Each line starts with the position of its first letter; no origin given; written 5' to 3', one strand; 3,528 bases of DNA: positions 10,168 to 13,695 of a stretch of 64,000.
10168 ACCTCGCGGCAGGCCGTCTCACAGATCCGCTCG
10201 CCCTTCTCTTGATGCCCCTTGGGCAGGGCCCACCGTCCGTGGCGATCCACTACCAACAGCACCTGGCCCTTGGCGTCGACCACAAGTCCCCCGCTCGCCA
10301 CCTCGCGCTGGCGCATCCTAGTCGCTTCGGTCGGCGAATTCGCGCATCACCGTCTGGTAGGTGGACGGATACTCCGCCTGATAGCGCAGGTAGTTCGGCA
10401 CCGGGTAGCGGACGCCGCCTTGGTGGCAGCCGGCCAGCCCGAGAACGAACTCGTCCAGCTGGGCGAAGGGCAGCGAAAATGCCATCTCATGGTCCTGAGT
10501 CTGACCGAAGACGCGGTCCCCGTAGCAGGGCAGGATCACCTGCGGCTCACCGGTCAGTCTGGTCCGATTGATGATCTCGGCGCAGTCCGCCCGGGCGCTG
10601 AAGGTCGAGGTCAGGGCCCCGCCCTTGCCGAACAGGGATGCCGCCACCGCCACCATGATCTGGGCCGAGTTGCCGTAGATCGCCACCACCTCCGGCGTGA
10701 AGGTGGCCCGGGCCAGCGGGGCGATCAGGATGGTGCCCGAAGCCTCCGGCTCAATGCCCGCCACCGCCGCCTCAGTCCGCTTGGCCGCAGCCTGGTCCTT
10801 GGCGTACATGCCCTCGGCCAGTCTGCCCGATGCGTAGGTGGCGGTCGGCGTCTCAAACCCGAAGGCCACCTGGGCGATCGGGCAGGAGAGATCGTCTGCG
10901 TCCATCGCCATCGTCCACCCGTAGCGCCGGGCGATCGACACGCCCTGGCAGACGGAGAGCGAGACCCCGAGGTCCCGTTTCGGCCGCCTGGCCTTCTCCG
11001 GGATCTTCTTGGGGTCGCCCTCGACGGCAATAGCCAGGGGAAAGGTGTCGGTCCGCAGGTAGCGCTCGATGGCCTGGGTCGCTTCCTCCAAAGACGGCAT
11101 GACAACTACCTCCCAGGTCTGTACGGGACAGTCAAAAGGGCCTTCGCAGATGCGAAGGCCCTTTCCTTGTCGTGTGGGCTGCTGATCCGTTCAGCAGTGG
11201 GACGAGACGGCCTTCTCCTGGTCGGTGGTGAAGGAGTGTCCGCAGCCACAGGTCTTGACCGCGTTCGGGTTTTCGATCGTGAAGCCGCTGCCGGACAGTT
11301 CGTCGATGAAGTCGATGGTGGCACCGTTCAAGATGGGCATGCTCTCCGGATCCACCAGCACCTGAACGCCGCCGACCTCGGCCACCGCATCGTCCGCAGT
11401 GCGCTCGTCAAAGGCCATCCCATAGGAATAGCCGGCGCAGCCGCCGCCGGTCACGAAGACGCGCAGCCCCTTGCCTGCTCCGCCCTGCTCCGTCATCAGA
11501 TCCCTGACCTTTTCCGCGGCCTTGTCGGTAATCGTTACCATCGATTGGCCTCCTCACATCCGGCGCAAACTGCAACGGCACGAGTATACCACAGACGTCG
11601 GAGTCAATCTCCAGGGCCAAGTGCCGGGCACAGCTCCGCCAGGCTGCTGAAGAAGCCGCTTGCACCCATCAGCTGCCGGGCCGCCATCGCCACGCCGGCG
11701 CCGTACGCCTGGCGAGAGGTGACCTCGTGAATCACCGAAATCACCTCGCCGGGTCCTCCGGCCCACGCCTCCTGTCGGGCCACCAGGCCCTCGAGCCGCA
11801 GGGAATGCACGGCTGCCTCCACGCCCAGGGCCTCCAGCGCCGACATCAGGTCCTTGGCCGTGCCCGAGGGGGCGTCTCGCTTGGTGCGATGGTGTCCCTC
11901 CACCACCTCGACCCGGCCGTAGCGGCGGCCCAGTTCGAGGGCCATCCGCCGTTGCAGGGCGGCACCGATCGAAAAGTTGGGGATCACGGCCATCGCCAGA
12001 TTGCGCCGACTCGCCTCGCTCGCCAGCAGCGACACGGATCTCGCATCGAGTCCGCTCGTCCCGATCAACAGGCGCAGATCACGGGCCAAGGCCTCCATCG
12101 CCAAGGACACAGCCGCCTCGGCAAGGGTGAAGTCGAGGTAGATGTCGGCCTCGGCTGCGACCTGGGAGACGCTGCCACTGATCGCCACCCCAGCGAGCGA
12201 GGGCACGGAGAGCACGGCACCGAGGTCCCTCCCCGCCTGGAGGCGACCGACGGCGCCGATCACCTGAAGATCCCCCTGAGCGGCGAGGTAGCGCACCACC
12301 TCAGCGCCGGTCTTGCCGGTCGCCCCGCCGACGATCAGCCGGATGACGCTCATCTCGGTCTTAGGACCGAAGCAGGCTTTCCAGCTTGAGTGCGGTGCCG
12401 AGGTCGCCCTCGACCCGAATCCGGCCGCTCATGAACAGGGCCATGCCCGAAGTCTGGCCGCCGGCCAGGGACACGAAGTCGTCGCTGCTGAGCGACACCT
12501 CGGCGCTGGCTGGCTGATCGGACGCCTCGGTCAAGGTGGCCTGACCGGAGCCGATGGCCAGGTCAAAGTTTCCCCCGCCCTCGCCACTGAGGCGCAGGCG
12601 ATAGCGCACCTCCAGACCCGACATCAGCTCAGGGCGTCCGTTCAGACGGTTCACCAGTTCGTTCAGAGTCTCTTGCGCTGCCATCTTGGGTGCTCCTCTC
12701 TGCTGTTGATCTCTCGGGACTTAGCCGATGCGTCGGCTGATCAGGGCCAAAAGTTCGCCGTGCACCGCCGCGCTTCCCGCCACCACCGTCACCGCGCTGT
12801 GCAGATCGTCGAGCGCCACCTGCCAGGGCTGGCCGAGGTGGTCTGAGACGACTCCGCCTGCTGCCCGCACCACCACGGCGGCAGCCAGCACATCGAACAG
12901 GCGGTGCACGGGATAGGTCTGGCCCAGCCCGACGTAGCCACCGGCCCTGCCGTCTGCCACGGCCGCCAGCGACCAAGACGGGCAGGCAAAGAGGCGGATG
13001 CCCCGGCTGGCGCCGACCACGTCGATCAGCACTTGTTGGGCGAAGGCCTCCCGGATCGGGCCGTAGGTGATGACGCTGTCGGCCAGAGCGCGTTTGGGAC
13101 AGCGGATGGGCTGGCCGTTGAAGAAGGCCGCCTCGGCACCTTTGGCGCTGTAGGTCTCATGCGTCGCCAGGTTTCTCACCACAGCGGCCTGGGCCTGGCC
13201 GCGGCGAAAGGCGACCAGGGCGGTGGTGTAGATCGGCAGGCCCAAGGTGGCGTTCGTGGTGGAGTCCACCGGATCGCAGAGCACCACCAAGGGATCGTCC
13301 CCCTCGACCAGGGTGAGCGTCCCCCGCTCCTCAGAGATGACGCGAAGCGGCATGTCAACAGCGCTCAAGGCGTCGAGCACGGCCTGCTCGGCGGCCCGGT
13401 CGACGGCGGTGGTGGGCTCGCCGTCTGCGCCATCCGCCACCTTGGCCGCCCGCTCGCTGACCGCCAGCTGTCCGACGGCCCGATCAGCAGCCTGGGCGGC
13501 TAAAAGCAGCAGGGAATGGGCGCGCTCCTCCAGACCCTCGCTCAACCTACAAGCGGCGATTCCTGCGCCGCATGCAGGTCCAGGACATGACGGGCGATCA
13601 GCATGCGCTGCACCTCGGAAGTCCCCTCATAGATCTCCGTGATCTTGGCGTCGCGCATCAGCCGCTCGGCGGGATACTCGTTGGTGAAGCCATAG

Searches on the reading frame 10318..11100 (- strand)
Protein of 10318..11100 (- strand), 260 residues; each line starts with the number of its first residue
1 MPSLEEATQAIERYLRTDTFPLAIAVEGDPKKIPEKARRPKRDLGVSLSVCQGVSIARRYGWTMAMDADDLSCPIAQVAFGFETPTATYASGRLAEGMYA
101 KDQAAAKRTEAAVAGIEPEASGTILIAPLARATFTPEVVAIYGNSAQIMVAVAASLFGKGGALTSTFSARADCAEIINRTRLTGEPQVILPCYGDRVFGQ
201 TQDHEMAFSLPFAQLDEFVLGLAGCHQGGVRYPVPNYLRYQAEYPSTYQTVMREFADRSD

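Call 29: search_protein_families(library=pfam, proteins=[window:10318-11100:-], max_evalue=0.001)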
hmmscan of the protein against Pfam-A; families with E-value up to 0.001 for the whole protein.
window:10318-11100:- (260 aa): 1 family
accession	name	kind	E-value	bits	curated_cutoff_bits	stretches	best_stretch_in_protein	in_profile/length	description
PF02596.20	DUF169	-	5.1e-52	177.2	27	1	11-219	2-207/209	Uncharacterised ArCR, COG2043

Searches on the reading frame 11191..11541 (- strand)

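Call 29: search_protein_families(library=pfam, proteins=[window:11191-11541:-], max_evalue=0.001)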
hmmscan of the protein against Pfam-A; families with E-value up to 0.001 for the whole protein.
window:11191-11541:- (116 aa): 1 family
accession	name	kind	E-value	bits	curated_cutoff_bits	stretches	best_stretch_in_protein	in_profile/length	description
PF01521.26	Fe-S_biosyn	-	3e-19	69.7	26.3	1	2-101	3-109/110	Iron-sulphur cluster biosynthesis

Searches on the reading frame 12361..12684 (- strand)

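Call 29: search_protein_families(library=pfam, proteins=[window:12361-12684:-], max_evalue=0.001)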
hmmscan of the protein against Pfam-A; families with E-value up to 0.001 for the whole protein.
window:12361-12684:- (107 aa): 2 families
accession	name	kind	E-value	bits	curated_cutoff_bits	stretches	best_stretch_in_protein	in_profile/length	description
PF02036.22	SCP2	-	2.1e-16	60.5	21.3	1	7-106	1-101/101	SCP-2 sterol transfer family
PF07398.16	MDMPI_C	-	0.00056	21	29.5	1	3-98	7-88/90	MDMPI C-terminal domain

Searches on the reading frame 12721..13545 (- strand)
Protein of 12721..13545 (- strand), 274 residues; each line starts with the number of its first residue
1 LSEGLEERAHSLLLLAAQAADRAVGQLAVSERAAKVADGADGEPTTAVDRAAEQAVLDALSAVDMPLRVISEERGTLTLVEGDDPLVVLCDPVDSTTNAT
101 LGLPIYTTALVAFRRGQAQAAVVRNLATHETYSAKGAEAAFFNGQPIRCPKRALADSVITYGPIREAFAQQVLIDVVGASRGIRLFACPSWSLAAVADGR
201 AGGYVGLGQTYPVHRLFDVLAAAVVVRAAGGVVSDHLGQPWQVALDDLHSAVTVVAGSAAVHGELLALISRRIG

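Call 29: search_protein_families(library=pfam, proteins=[window:12721-13545:-], max_evalue=0.001)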
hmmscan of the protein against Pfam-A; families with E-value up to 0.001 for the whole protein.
window:12721-13545:- (274 aa): 2 families
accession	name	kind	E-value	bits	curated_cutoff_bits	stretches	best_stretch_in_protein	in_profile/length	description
PF00459.30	Inositol_P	-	1.8e-27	97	27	1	17-262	9-259/271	Inositol monophosphatase family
PF00316.25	FBPase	-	0.00035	20.7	34.8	1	40-109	56-127/191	Fructose-1-6-bisphosphatase, N-terminal domain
